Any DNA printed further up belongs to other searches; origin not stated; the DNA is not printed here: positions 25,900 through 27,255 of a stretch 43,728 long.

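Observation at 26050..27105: Virus-borne class-I (archaeal-type) CCA-adding-enzyme homolog with a replaced C-terminal half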

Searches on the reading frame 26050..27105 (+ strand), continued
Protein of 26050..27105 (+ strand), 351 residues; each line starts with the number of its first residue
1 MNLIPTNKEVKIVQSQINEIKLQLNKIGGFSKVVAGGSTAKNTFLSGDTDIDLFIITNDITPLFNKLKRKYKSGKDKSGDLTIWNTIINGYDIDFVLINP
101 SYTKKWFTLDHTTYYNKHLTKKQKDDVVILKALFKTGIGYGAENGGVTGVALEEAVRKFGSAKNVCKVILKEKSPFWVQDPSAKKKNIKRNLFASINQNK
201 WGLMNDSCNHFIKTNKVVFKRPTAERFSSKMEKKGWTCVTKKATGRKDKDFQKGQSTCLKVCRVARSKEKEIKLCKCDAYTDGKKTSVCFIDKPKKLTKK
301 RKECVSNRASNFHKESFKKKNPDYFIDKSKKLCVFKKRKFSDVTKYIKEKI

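Call 26: predict_structure(alignment_id=A1)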
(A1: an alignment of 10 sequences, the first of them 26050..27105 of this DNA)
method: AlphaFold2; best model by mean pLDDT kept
length: 351 residues; sequences in the alignment: 10
mean_pLDDT: 93.4   pTM: 0.85
mean pLDDT of the five models: 93.4, 93.3, 92.2, 90.5, 90.4
residues with pLDDT >= 90: 311; 70-90: 36; 50-70: 4; < 50: 0
segments of 3 or more residues with pLDDT < 50: none
pLDDT, mean of each block of 10 residues (from residue 1): 90 96 95 92 92 94 95 85 93 93 77 93 97 95 92 97 97 85 91 92 96 93 96 97 91 96 96 96 97 95 94 96 95 95 97 94
secondary structure, 60 per line:
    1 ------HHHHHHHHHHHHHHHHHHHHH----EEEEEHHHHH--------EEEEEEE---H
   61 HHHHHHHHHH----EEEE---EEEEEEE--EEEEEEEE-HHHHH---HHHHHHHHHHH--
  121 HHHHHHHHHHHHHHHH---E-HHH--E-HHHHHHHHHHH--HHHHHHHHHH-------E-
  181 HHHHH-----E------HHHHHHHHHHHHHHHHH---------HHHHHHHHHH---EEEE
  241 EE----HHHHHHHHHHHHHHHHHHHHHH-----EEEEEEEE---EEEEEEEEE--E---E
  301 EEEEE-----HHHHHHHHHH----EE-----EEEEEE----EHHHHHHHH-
elements in order: H7-27 E32-36 H37-41 E50-56 H60-70 E75-78 E82-88 E91-98 H100-104 H108-118 H121-136 H149-159 H162-171 H181-185 H198-214 H224-233 E237-242 H247-268 E274-281 E285-293 E300-305 H311-320 E332-337 H343-350

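Call 29: fold_search(model_id=the predicted structure, library=pdb)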
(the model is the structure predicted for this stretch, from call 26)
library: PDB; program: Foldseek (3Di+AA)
matches with E <= 10: 1152; with E <= 0.001: 180
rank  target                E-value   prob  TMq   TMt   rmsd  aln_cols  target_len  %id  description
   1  3ova_A                4.1e-19  1.00  0.75  0.62   5.0       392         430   18  How the CCA-adding Enzyme Selects Adenine over Cytosine in Position 76 of tRNA (released 2010-12-01)
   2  4x4u_A                1.3e-18  1.00  0.71  0.59   5.8       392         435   18  Crystal structure of the A.fulgidus CCA-adding enzyme in complex with a human MenBeta minihelix ending in CCACC (released 2015-02-11)
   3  1r89                  2.8e-18  1.00  0.72  0.59   5.6       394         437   19  Crystal Structures of an Archaeal Class I CCA-Adding Enzyme and Its Nucleotide Complexes (released 2003-12-16)
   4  3ovb_A                6.3e-18  1.00  0.74  0.61   5.1       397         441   18  How the CCA-adding Enzyme Selects Adenine over Cytosine in Position 76 of tRNA (released 2010-12-01)
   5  1uet                  9.4e-18  1.00  0.71  0.60   5.3       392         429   19  Divergent evolutions of trinucleotide polymerization revealed by an archaeal CCA-adding enzyme structure (released 2003-12-02)
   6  3ouy_A                9.9e-18  1.00  0.71  0.58   5.5       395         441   18  How the CCA-adding Enzyme Selects Adenine Over Cytosine at Position 76 of tRNA (released 2010-12-01)
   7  4x4o_C                1.0e-17  1.00  0.75  0.61   5.2       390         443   18  Crystal structure of the A.fulgidus CCA-adding enzyme in complex with a G70A arginyl-tRNA minihelix and CTP (released 2015-02-11)
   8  3ovs_A                1.2e-17  1.00  0.73  0.60   5.3       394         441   18  How the CCA-adding Enzyme Selects Adenine over Cytosine in Position 76 of tRNA (released 2010-12-01)
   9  1ueu                  2.2e-17  1.00  0.73  0.61   5.3       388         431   19  Divergent evolutions of trinucleotide polymerization revealed by an archaeal CCA-adding enzyme structure (released 2003-12-02)
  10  2dvi_A                2.5e-17  1.00  0.75  0.62   5.0       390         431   18  Complex structure of CCA-adding enzyme, mini-DCC and CTP (released 2006-11-14)
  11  4x4p_G                5.4e-17  1.00  0.74  0.62   5.4       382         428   18  Crystal structure of the A.fulgidus CCA-adding enzyme in complex with a G70A arginyl-tRNA minihelix ending in CCAC (released 2015-02-11)
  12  4x4p_C                9.6e-17  1.00  0.74  0.62   5.5       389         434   17  Crystal structure of the A.fulgidus CCA-adding enzyme in complex with a G70A arginyl-tRNA minihelix ending in CCAC (released 2015-02-11)
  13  2zh7_A                1.7e-16  1.00  0.74  0.61   5.1       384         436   18  Complex structure of AFCCA with tRNAminiDG (released 2008-08-05)
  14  4x4p_E                4.2e-16  1.00  0.69  0.58   6.0       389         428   18  Crystal structure of the A.fulgidus CCA-adding enzyme in complex with a G70A arginyl-tRNA minihelix ending in CCAC (released 2015-02-11)
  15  4m5d_A                9.7e-09  1.00  0.49  0.19  10.1       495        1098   11  Crystal structure of the Utp22 and Rrp7 complex from Saccharomyces cerevisiae (released 2013-11-06)
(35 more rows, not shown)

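Call 30: fold_search(model_id=the predicted structure, library=viral)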
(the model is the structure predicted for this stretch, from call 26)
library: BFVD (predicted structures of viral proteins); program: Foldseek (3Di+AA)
matches with E <= 10: 662; with E <= 0.001: 4
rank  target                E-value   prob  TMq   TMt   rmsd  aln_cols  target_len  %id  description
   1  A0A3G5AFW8            1.9e-08  1.00  0.43  0.20  13.2       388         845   13  Endonuclease/exonuclease/phosphatase family [Hyperionvirus sp.]
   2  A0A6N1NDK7            2.9e-06  1.00  0.32  0.47   5.3       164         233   16  Putative ORFan [Tupanvirus deep ocean]
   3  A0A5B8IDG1            1.9e-04  0.99  0.26  0.25  22.2       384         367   14  Uncharacterized protein [Mimiviridae sp. ChoanoV1]
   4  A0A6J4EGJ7            4.8e-04  1.00  0.24  0.27   6.5       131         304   14  (no name in the UniProt tables at hand)
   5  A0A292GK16            1.4e-03  0.72  0.17  0.19  17.2       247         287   11  (no name in the UniProt tables at hand)
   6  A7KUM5                1.6e-03  1.00  0.19  0.13   8.1       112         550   16  (no name in the UniProt tables at hand)
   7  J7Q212                2.2e-03  0.95  0.23  0.32  15.1       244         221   11  Uncharacterized protein [Alphaspiravirus yamagawaense]
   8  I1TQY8                2.2e-03  0.72  0.17  0.19  14.6       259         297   13  (no name in the UniProt tables at hand)
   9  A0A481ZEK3            2.4e-03  1.00  0.21  0.25   8.0       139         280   18  DNA polymerase family X [Pithovirus LCPAC406]
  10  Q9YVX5                3.1e-03  0.99  0.20  0.13   7.4       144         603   18  Probable AP endonuclease [Melanoplus sanguinipes entomopoxvirus]
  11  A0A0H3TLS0            3.3e-03  1.00  0.30  0.51   8.8       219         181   10  (no name in the UniProt tables at hand)
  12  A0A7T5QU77            3.7e-03  0.80  0.17  0.29  13.4       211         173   10  (no name in the UniProt tables at hand)
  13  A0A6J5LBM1            3.9e-03  1.00  0.22  0.43   7.2       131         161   18  Uncharacterized protein [uncultured Caudovirales phage]
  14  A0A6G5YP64            4.4e-03  1.00  0.17  0.29   3.1        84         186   20  (no name in the UniProt tables at hand)
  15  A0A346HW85            4.4e-03  1.00  0.19  0.20   3.9        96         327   19  (no name in the UniProt tables at hand)
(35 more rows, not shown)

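Call 31: search_protein_representatives(alignment_id=A1)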
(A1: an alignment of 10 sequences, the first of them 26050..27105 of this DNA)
Query: 10 sequences, 365 profile positions. Proteins with E-value up to 0.001 (for the whole library): 1361; up to 1e-10: 575; up to 1e-30: 49. The best 150 are listed.
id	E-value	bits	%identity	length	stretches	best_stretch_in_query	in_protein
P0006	3.7e-164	562.5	-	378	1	1-363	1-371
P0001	1.4e-154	531.0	-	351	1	1-355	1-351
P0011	1.1e-126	439.2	-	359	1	3-359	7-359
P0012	1.3e-117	409.4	-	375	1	3-362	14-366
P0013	7.2e-115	400.4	-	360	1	4-357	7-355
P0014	8.9e-112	390.2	-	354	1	3-360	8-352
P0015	1.3e-109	383.1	-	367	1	2-359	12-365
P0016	1.7e-101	356.3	-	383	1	2-363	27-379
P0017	2.6e-101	355.7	-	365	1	2-363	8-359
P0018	4.0e-100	351.8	-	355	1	1-363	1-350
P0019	6.7e-99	347.8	-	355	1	2-355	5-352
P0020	4.3e-89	315.5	-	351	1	3-357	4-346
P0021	5.6e-88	311.9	-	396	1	2-361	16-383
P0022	8.2e-88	311.3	-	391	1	3-360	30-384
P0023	8.4e-85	301.4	-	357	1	1-362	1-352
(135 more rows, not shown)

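Call 33: search_protein_families(library=pfam, proteins=[L057:9328-9966:-, L059:7654-8250:+, L057:9012-9302:-, L057:8659-8970:-, L059:7342-7650:+, L059:6718-7299:+, L057:8294-8662:+, L058:2016-3299:-, L060:2156-2785:+, L060:2805-3140:+], max_evalue=0.1)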
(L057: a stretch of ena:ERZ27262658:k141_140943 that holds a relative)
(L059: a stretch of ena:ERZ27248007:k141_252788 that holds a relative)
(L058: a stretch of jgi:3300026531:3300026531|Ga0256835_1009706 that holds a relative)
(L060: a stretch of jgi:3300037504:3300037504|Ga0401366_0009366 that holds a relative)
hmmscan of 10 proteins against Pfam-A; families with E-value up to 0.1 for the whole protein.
L057:9328-9966:- (212 aa): 7 families
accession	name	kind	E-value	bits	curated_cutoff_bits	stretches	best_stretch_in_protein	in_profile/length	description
PF01926.29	MMR_HSR1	-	0.0028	18.2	21.9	0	5-24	2-21/113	50S ribosome-binding GTPase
PF13191.12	AAA_16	-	0.0037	18.2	32.6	1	4-71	26-93/167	AAA ATPase domain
PF08477.19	Roc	-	0.0073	17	27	0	74-151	39-115/119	Ras of Complex, Roc, domain of DAPkinase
PF13401.12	AAA_22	-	0.0075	17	27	1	2-94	5-91/130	AAA domain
PF08433.16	KTI12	-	0.028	14.4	22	1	6-75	5-75/271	Chromatin associated protein KTI12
PF09848.15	SLFN-g3_helicase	-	0.034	13.9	24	1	4-94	3-86/354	Schlafen group 3, DNA/RNA helicase domain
PF19993.5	DO-GTPase2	-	0.083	13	27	0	3-31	1-28/226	Double-GTPase 2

L059:7654-8250:+ (198 aa): 5 families
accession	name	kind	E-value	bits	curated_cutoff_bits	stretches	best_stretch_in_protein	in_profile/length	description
PF01926.29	MMR_HSR1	-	0.00094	19.7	21.9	0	5-26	2-23/113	50S ribosome-binding GTPase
PF19975.5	DO-GTPase1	-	0.019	14.7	27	1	7-122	2-119/271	Double-GTPase 1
PF13238.12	AAA_18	-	0.029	15.3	29.4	0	5-151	1-103/128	AAA domain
PF20720.3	nSTAND3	-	0.075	13.2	27.2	0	4-36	19-51/155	Novel STAND NTPase 3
PF14006.11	YqzL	-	0.076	13.7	27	0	16-29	12-25/44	YqzL-like protein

L057:9012-9302:- (96 aa): 2 families
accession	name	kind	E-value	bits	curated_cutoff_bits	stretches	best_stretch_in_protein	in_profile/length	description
PF09620.15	Cas_csx3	-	4.6e-13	49.3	21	1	23-85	6-66/78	CRISPR-associated protein (Cas_csx3)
PF03403.19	PAF-AH_p_II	-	0.024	13.7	20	1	56-84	115-143/372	Platelet-activating factor acetylhydrolase, isoform II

L057:8659-8970:- (103 aa): 2 families
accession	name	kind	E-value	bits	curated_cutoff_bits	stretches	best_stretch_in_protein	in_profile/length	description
PF09620.15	Cas_csx3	-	9.1e-09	35.5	21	1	40-96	20-77/78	CRISPR-associated protein (Cas_csx3)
PF19345.5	MTHFR_2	-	0.062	12.7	27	1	13-95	47-127/295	Mycobacterial methylenetetrahydrofolate reductase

L059:7342-7650:+ (102 aa): 1 family
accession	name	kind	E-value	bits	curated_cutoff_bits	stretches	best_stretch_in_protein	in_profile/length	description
PF09620.15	Cas_csx3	-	1.1e-22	80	21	1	28-98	9-77/78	CRISPR-associated protein (Cas_csx3)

L059:6718-7299:+ (193 aa): 0 families

L057:8294-8662:+ (122 aa): 3 families
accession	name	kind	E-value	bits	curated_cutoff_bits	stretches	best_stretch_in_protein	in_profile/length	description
PF01402.27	RHH_1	-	0.019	15.3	20.5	1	6-39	2-33/39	Ribbon-helix-helix protein, copG family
PF11212.13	DUF2999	-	0.046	14.5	25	0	98-120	4-26/82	Protein of unknown function (DUF2999)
PF01817.26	CM_2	-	0.057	14.1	27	0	95-119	47-71/80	Chorismate mutase type II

L058:2016-3299:- (427 aa): 1 family
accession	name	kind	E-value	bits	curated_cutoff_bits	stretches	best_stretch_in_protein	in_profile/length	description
PF19806.4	DUF6289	-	0.086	13.6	27.3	0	110-131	19-40/43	Family of unknown function (DUF6289)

L060:2156-2785:+ (209 aa): 0 families

L060:2805-3140:+ (111 aa): 1 family
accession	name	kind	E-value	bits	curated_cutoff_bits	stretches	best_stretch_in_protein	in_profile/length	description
PF01091.23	PTN_MK_C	-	0.011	16.5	25.3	1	39-80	21-63/65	PTN/MK heparin-binding protein family, C-terminal domain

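Call 50: search_protein_families(library=pfam, proteins=[P0007, P0010, P0009, P0008], max_evalue=0.01)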
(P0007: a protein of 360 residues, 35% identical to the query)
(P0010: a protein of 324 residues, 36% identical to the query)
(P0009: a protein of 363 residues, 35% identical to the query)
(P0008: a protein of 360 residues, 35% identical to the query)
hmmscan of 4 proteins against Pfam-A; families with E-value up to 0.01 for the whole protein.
P0007 (360 aa): 2 families
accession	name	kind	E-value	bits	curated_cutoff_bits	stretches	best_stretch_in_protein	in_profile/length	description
PF01909.29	NTP_transf_2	-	2.6e-06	28.2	21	1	18-103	2-77/93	Nucleotidyltransferase domain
PF09249.16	tRNA_NucTransf2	-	2.4e-05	25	27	0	171-218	65-111/113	tRNA nucleotidyltransferase, second domain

P0010 (324 aa): 2 families
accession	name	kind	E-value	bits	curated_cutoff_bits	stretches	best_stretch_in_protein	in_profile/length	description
PF21133.2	CAA_C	-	2.2e-05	24.6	22.2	1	240-312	46-119/144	CCA-adding enzyme, C-terminal domain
PF09249.16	tRNA_NucTransf2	-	2.6e-05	24.8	27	1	97-181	6-108/113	tRNA nucleotidyltransferase, second domain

P0009 (363 aa): 2 families
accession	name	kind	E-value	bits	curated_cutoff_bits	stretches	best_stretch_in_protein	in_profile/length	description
PF01909.29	NTP_transf_2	-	4.2e-06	27.5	21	1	18-103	2-77/93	Nucleotidyltransferase domain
PF09249.16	tRNA_NucTransf2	-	2e-05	25.3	27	1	129-218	4-111/113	tRNA nucleotidyltransferase, second domain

P0008 (360 aa): 3 families
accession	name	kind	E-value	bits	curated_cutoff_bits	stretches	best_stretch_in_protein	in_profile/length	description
PF01909.29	NTP_transf_2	-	3.4e-06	27.8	21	1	19-74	3-58/93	Nucleotidyltransferase domain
PF09249.16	tRNA_NucTransf2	-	3.9e-06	27.5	27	1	130-218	5-111/113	tRNA nucleotidyltransferase, second domain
PF14792.12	DNA_pol_B_palm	-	0.0039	17.8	25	0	10-64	4-54/113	DNA polymerase beta palm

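Call 54: find_related_loci(query=A1, collection=viral_contigs, flank=10000)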
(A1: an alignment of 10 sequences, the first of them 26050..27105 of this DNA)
Query A1 (351 aa) in viral_contigs; peptide patterns used: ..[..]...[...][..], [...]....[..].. (x = any residue, [..] = any of these).
163 stretches matched a pattern; 1 encode a relative of the query (tblastn E <= 1e-3); 1 distinct loci.
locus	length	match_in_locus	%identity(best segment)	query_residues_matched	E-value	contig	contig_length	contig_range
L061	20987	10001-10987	32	4-338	5e-51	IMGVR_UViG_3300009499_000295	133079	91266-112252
